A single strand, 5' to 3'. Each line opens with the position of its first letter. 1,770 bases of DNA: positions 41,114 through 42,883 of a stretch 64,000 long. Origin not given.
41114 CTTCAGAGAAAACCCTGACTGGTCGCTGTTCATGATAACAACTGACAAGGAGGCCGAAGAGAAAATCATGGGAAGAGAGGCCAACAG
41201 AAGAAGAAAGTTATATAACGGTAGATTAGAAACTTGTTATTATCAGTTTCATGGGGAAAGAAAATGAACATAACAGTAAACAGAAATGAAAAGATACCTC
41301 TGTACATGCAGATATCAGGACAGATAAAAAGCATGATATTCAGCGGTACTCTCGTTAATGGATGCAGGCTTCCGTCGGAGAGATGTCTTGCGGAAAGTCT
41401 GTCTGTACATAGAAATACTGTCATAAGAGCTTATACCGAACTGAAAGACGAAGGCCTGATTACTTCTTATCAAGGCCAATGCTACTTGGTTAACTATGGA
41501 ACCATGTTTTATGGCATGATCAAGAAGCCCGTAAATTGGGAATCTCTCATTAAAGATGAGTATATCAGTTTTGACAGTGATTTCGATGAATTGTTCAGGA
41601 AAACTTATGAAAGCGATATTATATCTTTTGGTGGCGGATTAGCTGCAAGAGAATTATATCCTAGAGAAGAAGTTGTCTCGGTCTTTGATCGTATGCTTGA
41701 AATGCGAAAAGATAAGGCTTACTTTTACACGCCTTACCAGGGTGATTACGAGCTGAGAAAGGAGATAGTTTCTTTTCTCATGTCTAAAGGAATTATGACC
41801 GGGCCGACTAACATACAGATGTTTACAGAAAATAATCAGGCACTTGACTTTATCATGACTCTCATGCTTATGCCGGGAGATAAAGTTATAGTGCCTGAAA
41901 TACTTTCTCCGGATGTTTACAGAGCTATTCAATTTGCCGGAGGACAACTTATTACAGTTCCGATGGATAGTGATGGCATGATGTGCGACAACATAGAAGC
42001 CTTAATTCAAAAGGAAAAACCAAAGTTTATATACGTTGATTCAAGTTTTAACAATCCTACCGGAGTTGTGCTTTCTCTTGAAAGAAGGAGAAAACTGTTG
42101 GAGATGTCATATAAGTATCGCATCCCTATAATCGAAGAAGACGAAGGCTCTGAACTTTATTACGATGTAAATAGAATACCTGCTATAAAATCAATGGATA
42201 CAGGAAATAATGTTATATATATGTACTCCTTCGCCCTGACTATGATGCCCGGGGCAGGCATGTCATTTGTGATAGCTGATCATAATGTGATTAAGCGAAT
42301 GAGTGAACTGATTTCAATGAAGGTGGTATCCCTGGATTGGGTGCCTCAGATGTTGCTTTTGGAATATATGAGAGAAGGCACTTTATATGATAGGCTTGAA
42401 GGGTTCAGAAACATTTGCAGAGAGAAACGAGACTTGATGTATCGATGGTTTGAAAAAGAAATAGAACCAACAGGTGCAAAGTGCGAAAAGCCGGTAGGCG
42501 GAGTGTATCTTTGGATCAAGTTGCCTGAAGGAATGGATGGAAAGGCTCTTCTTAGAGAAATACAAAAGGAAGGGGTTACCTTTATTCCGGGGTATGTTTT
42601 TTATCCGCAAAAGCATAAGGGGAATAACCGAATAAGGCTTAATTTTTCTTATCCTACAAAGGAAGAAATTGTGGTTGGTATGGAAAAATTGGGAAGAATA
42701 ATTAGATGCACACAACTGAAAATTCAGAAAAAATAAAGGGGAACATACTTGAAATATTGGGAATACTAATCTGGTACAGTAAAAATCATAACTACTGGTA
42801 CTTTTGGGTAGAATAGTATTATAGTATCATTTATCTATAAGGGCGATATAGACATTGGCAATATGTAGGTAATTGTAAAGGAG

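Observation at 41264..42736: PLP-independent MocR/GabR-type regulator heading an arginine deiminase cluster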

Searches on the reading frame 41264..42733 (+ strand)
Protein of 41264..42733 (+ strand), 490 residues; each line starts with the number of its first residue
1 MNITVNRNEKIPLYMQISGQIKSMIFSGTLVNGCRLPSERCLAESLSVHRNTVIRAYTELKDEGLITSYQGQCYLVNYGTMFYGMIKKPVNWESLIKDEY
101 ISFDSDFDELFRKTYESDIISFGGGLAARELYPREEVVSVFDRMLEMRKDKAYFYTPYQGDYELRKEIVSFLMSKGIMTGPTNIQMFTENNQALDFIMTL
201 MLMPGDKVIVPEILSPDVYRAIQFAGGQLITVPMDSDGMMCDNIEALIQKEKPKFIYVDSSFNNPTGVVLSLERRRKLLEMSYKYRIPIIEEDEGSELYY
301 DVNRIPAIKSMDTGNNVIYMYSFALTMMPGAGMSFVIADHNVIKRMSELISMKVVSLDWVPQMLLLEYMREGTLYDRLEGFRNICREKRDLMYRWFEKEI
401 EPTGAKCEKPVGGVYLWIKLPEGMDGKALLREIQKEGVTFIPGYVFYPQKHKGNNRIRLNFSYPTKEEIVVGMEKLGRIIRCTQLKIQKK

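Call 3: search_protein_families(library=pfam, proteins=[window:41264-42733:+], max_evalue=0.01)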
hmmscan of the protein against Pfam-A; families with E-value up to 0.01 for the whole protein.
window:41264-42733:+ (490 aa): 6 families
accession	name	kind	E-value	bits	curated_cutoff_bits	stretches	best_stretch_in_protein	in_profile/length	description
PF00155.27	Aminotran_1_2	-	2.8e-26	93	19.7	1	149-474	32-359/361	Aminotransferase class I and II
PF12897.13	Asp_aminotransf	-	3.6e-14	52.8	27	1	222-482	141-411/421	Aspartate amino-transferase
PF00392.27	GntR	-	1.8e-12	47.2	27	1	13-72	1-60/64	Bacterial regulatory proteins, gntR family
PF13545.12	HTH_Crp_2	-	0.00033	21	27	1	42-70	28-56/70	Crp-like helix-turn-helix domain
PF25213.1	HVO_A0261_N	-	0.00089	19.5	35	1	39-83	27-71/86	HVO_A0261 N-terminal domain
PF13730.12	HTH_36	-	0.0037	17.5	25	1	37-66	26-55/55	Helix-turn-helix domain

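Call 4: search_solved_structures(query=window:41264-42733:+, max_evalue=0.001, show_alignments=3)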
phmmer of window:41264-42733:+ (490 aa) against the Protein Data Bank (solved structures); distinct sequences matched with E-value up to 0.001: 73 (the best 60 are shown).
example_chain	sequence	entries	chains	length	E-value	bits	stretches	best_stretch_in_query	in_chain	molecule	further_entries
1x0m_A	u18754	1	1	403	1.6e-56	195.1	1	105-481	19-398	Aminotransferase II Homologue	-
3aov_A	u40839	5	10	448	2.4e-56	194.6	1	105-481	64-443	Putative uncharacterized protein PH0207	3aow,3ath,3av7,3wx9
2egy_A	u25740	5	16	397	4.8e-56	193.6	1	88-481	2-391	Alpha-aminodipate aminotransferase | 2-aminoadipate transaminase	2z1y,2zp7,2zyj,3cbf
1wst_A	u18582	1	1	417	1.3e-55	192.2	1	87-482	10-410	multiple substrate aminotransferase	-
2zc0_A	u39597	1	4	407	5.7e-51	176.9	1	118-480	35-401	Alanine glyoxylate transaminase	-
1vp4_A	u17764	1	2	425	2.9e-40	141.6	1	107-480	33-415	aminotransferase, putative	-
4n0b_A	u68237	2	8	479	4.8e-29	104.6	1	2-400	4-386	HTH-type transcriptional regulatory protein GabR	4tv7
4mgr_A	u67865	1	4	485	5e-29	104.5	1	2-400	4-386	HTH-type transcriptional regulatory protein GabR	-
8tn2_A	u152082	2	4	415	7.6e-27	97.3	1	119-463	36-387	PLP-dependent aminotransferase MppQ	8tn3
4gdy_A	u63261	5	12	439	3.6e-26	95.1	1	119-482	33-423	Kynurenine/alpha-aminoadipate aminotransferase, mitochondrial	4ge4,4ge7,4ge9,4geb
3ue8_A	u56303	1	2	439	9.4e-26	93.7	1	119-482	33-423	Kynurenine/alpha-aminoadipate aminotransferase, mitochondrial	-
7pq9_AAA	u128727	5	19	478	1.1e-25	93.5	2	147-432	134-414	PLP-dependent aminotransferase family protein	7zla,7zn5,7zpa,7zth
2qlr_A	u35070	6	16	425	1.4e-25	93.1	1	119-481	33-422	Kynurenine/alpha-aminoadipate aminotransferase mitochondrial | Kynurenine/alpha-aminoadipate aminotransferase, mitochondrial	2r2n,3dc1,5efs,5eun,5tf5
2xh1_A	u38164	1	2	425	1.4e-25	93.1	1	119-481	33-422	KYNURENINE/ALPHA-AMINOADIPATE AMINOTRANSFERASE, MITOCHONDRIAL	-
2vgz_A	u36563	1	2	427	1.4e-25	93.1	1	119-481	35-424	KYNURENINE/ALPHA-AMINOADIPATE AMINOTRANSFERASE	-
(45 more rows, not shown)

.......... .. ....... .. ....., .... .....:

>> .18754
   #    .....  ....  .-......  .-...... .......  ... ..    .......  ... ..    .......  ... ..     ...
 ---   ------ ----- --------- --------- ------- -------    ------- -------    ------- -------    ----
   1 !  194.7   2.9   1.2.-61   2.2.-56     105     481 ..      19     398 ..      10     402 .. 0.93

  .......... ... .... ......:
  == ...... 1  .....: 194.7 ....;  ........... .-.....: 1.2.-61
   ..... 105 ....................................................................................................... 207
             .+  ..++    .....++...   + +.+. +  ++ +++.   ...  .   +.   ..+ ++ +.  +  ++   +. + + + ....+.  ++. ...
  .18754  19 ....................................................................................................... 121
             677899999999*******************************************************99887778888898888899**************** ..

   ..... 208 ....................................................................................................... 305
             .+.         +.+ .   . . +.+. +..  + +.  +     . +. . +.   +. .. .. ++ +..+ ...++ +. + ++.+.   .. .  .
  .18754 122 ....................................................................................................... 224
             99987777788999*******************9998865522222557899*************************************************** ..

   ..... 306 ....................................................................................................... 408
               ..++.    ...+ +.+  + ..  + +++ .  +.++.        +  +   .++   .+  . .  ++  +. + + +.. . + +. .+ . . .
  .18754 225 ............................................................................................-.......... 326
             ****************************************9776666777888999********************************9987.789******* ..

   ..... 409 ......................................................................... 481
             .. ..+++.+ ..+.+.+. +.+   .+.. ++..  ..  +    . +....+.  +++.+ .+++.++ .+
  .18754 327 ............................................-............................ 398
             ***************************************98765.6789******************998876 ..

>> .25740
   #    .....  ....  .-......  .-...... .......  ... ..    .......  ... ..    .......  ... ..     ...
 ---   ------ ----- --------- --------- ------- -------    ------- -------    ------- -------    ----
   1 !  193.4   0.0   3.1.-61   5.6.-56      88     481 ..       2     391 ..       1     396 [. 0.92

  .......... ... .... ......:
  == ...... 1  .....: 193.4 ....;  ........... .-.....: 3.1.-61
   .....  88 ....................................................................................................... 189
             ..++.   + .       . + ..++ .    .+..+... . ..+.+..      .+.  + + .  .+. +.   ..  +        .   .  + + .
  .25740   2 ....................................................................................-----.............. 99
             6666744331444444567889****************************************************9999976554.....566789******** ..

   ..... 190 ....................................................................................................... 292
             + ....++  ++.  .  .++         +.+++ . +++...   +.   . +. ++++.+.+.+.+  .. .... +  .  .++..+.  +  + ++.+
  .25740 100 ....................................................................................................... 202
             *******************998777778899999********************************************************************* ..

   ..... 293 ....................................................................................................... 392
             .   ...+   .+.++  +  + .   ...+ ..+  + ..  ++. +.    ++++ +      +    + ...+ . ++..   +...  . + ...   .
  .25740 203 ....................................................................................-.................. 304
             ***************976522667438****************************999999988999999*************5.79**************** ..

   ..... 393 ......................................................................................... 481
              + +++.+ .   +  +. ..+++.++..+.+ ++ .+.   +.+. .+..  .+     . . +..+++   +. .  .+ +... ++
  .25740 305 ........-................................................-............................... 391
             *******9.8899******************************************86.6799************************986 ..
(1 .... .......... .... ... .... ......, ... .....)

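Call 5: find_homologous_proteins(query=window:41264-42733:+, max_evalue=1e-10)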
Query window:41264-42733:+ (490 aa): 1011 proteins with E <= 1e-10 among 5719 candidates; the best 120 are listed.
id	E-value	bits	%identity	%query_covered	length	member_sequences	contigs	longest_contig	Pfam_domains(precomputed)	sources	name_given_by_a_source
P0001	0.0e+0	1033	92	100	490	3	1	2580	PF00155.28,PF12897.14,PF00392.28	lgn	-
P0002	4.4e-263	891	79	100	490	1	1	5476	PF00155.28,PF12897.14,PF00392.28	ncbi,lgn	-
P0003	8.2e-259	877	78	100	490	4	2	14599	PF00155.28,PF12897.14,PF00392.28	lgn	-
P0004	2.6e-255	866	77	100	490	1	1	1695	PF00155.28,PF12897.14,PF00392.28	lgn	-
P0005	3.8e-255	865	76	100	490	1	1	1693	PF00155.28,PF12897.14,PF00392.28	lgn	-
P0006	5.8e-255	864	77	100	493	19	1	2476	PF00155.28,PF12897.14,PF00392.28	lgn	-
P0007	6.6e-255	864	77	100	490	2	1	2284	PF00155.28,PF12897.14,PF00392.28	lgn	-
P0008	1.2e-254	863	76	100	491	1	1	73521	PF00155.28,PF12897.14,PF00392.28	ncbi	-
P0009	5.5e-253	858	75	100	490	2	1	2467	PF00155.28,PF12897.14,PF00392.28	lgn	-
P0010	4.6e-251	852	74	100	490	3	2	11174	PF00155.28,PF12897.14,PF00392.28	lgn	-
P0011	1.3e-248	843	75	100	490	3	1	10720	PF00155.28,PF12897.14,PF00392.28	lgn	-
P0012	2.2e-246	836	74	100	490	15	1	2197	PF00155.28,PF12897.14,PF00392.28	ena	-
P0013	5.8e-246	835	75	100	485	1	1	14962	PF00155.28,PF12897.14,PF00392.28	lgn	-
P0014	1.4e-245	834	73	100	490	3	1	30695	PF00155.28,PF12897.14,PF00392.28,PF25213.2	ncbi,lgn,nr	ncbi:MAG: PLP-dependent aminotransferase family protein [Bacillota bacterium]|nr:PLP-dependent amino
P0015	4.7e-245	832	74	100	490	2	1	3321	PF00155.28,PF12897.14,PF00392.28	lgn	-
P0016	7.4e-245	831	72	100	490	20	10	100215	PF00155.28,PF12897.14,PF00392.28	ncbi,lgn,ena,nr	ncbi:MAG: PLP-dependent aminotransferase family protein [Firmicutes bacterium]|nr:PLP-dependent amin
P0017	3.6e-244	829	73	100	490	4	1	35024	PF00155.28,PF12897.14,PF00392.28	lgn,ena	-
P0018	4.6e-237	805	70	100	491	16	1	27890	PF00155.28,PF12897.14,PF00392.28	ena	-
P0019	6.9e-235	798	70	100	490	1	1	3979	PF00155.28,PF12897.14,PF00392.28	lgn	-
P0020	1.7e-232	790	70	100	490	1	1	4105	PF08279.19,PF00155.28,PF12897.14,PF00392.28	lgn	-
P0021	3.0e-232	790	69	100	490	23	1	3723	PF00155.28,PF12897.14,PF00392.28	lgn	-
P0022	1.2e-223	761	67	100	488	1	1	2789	PF00155.28,PF12897.14,PF00392.28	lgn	-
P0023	9.8e-220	748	64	100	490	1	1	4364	PF00155.28,PF12897.14,PF00392.28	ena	-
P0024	8.8e-218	742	65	99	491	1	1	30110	PF00155.28,PF12897.14,PF00392.28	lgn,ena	-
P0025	8.8e-218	742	66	98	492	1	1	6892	PF00155.28,PF12897.14,PF00392.28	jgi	-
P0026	3.8e-217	740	65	100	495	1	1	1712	PF00155.28,PF12897.14,PF00392.28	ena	-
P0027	5.0e-217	739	64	100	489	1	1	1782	PF00155.28,PF12897.14,PF00392.28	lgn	-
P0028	9.8e-217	738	65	99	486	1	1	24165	PF00155.28,PF12897.14,PF00392.28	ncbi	-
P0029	7.4e-211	719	63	100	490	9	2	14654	PF00155.28,PF12897.14,PF00392.28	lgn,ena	-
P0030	7.8e-211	719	66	98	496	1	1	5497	PF00155.28,PF12897.14,PF00392.28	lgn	-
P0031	1.8e-210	718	63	100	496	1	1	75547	PF00155.28,PF13730.13,PF00392.28,PF13545.13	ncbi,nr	ncbi:MAG: PLP-dependent aminotransferase family protein [Clostridiales bacterium]|nr:PLP-dependent a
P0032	8.3e-202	689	61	100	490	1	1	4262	PF00155.28,PF00392.28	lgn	-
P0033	1.3e-201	689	59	100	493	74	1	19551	PF00155.28,PF12897.14,PF00392.28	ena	-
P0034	5.9e-200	683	60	100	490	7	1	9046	PF00155.28,PF13730.13,PF00392.28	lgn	-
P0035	9.1e-200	682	60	100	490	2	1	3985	PF00155.28,PF12897.14,PF00392.28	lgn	-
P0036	6.4e-199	680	62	99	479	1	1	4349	PF00155.28,PF12897.14,PF00392.28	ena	-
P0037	1.1e-198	679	59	100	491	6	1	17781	PF00155.28,PF12897.14,PF00392.28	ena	-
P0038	1.6e-184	632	56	98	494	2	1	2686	PF00155.28,PF13730.13,PF12897.14,PF00392.28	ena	-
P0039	1.6e-184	632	57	97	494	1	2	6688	PF00155.28,PF13730.13,PF12897.14,PF00392.28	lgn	-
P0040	1.7e-184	632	57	97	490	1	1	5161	PF00155.28,PF12897.14,PF00392.28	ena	-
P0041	1.9e-184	632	57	97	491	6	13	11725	PF00155.28,PF12897.14,PF00392.28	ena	-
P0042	7.2e-184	630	57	97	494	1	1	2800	PF00155.28,PF13730.13,PF12897.14,PF00392.28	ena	-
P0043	1.1e-183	629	56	98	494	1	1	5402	PF00155.28,PF13730.13,PF12897.14,PF00392.28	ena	-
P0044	1.5e-182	626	56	97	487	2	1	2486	PF00155.28,PF12897.14,PF00392.28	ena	-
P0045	3.7e-182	624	57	97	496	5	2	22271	PF00155.28,PF12897.14,PF00392.28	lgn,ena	-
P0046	6.8e-182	624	56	98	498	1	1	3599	PF00155.28,PF12897.14,PF00392.28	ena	-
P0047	9.0e-181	620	55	99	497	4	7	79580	PF00155.28,PF00392.28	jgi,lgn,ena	-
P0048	1.1e-180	620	56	99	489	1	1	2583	PF00155.28,PF12897.14,PF00392.28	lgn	-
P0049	5.9e-180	617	56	97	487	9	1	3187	PF08279.19,PF00155.28,PF00392.28,PF13545.13,PF25213.2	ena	-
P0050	9.3e-180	616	54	99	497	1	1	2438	PF00155.28,PF12897.14,PF00392.28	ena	-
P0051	1.7e-179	616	55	97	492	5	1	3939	PF00155.28,PF12897.14,PF00392.28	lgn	-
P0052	3.7e-179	614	57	98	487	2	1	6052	PF00155.28,PF00392.28,PF13545.13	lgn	-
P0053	3.8e-179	614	56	97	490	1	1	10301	PF08279.19,PF00155.28,PF00392.28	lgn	-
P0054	3.9e-179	614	57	97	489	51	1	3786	PF00155.28,PF12897.14,PF00392.28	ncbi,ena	-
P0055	4.5e-179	614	55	99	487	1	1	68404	PF00155.28,PF00392.28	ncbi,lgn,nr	ncbi:MAG: PLP-dependent aminotransferase family protein [Bacillota bacterium]|nr:PLP-dependent amino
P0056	7.0e-179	614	56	97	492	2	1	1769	PF00155.28,PF00392.28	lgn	-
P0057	8.0e-179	613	55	99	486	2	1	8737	PF00155.28,PF00392.28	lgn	-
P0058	1.8e-178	612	54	99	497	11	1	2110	PF00155.28,PF12897.14,PF00392.28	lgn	-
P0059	2.2e-178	612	56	96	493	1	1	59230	PF00155.28,PF00392.28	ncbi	-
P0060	2.3e-178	612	56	98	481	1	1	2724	PF00155.28,PF12897.14,PF00392.28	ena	-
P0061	3.0e-178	611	56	96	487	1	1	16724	PF00155.28,PF00392.28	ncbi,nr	ncbi:MAG: PLP-dependent aminotransferase family protein [Bacillota bacterium]|nr:PLP-dependent amino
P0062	2.1e-177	609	56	99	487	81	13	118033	PF00155.28,PF00392.28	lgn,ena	-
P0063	2.8e-177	608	53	99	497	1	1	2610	PF00155.28,PF00392.28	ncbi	-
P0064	3.6e-177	608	57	97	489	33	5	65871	PF00155.28,PF12897.14,PF00392.28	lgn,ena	-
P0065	3.9e-177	608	55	97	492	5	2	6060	PF00155.28,PF12897.14,PF00392.28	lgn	-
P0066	5.2e-177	607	56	97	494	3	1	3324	PF00155.28,PF12897.14,PF00392.28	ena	-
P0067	1.8e-176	606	55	97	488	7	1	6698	PF00155.28,PF00392.28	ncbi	-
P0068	2.0e-176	605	56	97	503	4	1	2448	PF00155.28,PF12897.14,PF00392.28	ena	-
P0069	2.4e-176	605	55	99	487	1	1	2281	PF00155.28,PF12897.14,PF00392.28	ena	-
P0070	8.1e-176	603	55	97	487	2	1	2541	PF08279.19,PF00155.28,PF00392.28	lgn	-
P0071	4.8e-175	601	55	97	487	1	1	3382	PF00155.28,PF12897.14,PF00392.28,PF13545.13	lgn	-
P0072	1.3e-174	600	54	97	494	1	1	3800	PF00155.28,PF00392.28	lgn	-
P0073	1.9e-174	599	54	97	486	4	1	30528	PF00155.28,PF00392.28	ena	-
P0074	1.9e-174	599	55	97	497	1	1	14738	PF00155.28,PF12897.14,PF00392.28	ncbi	ncbi:MAG: PLP-dependent aminotransferase family protein [Bacillota bacterium]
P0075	2.9e-174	598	55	97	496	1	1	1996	PF08279.19,PF00155.28,PF00392.28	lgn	-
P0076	4.5e-174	598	55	97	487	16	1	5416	PF00155.28,PF12897.14,PF00392.28,PF13545.13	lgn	-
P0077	4.6e-174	598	55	98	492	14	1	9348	PF00155.28,PF12897.14,PF00392.28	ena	-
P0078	6.6e-174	597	54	97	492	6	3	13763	PF00155.28,PF00392.28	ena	-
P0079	6.9e-174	597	54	100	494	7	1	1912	PF00155.28,PF12897.14,PF00392.28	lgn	-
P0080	3.0e-173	595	55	97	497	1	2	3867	PF00155.28,PF12897.14,PF00392.28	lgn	-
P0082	4.4e-173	594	54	98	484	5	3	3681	PF00155.28,PF00392.28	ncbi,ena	-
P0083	1.5e-172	593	55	98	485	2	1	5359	PF08279.19,PF00155.28,PF12897.14,PF00392.28,PF13545.13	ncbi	-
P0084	2.6e-172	592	53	100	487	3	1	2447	PF00155.28,PF12897.14,PF00392.28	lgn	-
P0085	4.9e-172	591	53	98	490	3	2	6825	PF00155.28,PF00392.28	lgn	-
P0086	5.8e-172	591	54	96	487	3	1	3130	PF00155.28,PF00392.28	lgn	-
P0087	1.1e-171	590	52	99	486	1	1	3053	PF00155.28,PF12897.14,PF00392.28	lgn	-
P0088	1.3e-171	590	53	100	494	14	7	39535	PF00155.28,PF13730.13,PF12897.14,PF00392.28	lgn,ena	-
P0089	1.5e-171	589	55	97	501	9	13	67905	PF00155.28,PF12897.14,PF00392.28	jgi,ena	-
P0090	1.7e-171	589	53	100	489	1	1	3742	PF00155.28,PF12897.14,PF00392.28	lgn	-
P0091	1.9e-171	589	53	100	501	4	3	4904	PF00155.28,PF13730.13,PF12897.14,PF00392.28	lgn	-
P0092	2.3e-171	589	55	98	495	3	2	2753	PF00155.28,PF12897.14,PF00392.28,PF13545.13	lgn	-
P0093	3.6e-171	588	55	99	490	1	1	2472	PF00155.28,PF00392.28,PF13545.13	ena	-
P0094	4.9e-171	588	54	98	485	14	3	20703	PF00155.28,PF00392.28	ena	-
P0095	5.9e-171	587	54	98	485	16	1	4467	PF08279.19,PF00155.28,PF12897.14,PF00392.28,PF13545.13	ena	-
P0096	9.7e-171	587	53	97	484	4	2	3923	PF00155.28,PF00392.28,PF13545.13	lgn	-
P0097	1.6e-170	586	54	98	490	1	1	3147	PF00155.28,PF00392.28,PF13545.13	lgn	-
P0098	2.9e-170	585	53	100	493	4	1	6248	PF00155.28,PF13730.13,PF12897.14,PF00392.28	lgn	-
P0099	3.0e-170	585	52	99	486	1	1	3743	PF00155.28,PF13730.13,PF12897.14,PF00392.28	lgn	-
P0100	3.7e-170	585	53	100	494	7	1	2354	PF00155.28,PF12897.14,PF00392.28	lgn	-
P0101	4.1e-170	585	53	97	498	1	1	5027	PF00155.28,PF00392.28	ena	-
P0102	6.3e-170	584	54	98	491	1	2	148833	PF00155.28,PF00392.28,PF13545.13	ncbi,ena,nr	ncbi:MAG: PLP-dependent aminotransferase family protein [Firmicutes bacterium]|nr:PLP-dependent amin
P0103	6.7e-170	584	52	100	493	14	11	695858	PF00155.28,PF13730.13,PF12897.14,PF00392.28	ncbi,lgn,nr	ncbi:MAG: PLP-dependent aminotransferase family protein [Firmicutes bacterium]|nr:PLP-dependent amin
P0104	1.3e-169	583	55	97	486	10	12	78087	PF00155.28,PF12897.14,PF00392.28,PF13545.13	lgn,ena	-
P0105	1.5e-169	583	54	99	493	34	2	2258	PF00155.28,PF12897.14,PF00392.28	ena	-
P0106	1.7e-169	583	51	100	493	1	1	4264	PF00155.28,PF13730.13,PF12897.14,PF00392.28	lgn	-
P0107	3.1e-169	582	54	97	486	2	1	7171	PF00155.28,PF12897.14,PF00392.28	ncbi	-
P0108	4.9e-169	581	54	97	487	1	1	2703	PF00155.28,PF00392.28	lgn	-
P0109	1.2e-168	580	55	96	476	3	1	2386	PF08279.19,PF00155.28,PF12897.14,PF00392.28,PF13545.13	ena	-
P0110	1.4e-168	580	52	98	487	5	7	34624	PF00155.28,PF00392.28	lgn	-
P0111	1.8e-168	579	54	97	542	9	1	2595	PF00155.28,PF12897.14,PF00392.28,PF13545.13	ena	-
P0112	2.1e-168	579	53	100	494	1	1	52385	PF00155.28,PF12897.14,PF00392.28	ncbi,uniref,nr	ncbi:PLP-dependent aminotransferase family protein [Anaerovorax odorimutans]|uniref:PLP-dependent am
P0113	2.4e-168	579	54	98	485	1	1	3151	PF00155.28,PF00392.28,PF13545.13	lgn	-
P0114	4.7e-168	578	53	97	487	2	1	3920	PF08279.19,PF00155.28,PF12897.14,PF00392.28,PF13545.13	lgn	-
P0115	1.8e-167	576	52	100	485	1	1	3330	PF00155.28,PF12897.14,PF00392.28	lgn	-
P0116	2.0e-167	576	54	98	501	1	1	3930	PF00155.28,PF00392.28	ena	-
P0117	3.7e-167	575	53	98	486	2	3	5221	PF00155.28,PF12897.14,PF00392.28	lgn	-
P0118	5.7e-166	571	53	100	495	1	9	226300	PF00155.28,PF13730.13,PF12897.14,PF00392.28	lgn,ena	-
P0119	9.1e-166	570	50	99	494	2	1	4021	PF00155.28,PF13730.13,PF12897.14,PF00392.28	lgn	-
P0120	1.0e-165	570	53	97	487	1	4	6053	PF08279.19,PF00155.28,PF00392.28,PF13545.13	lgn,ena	-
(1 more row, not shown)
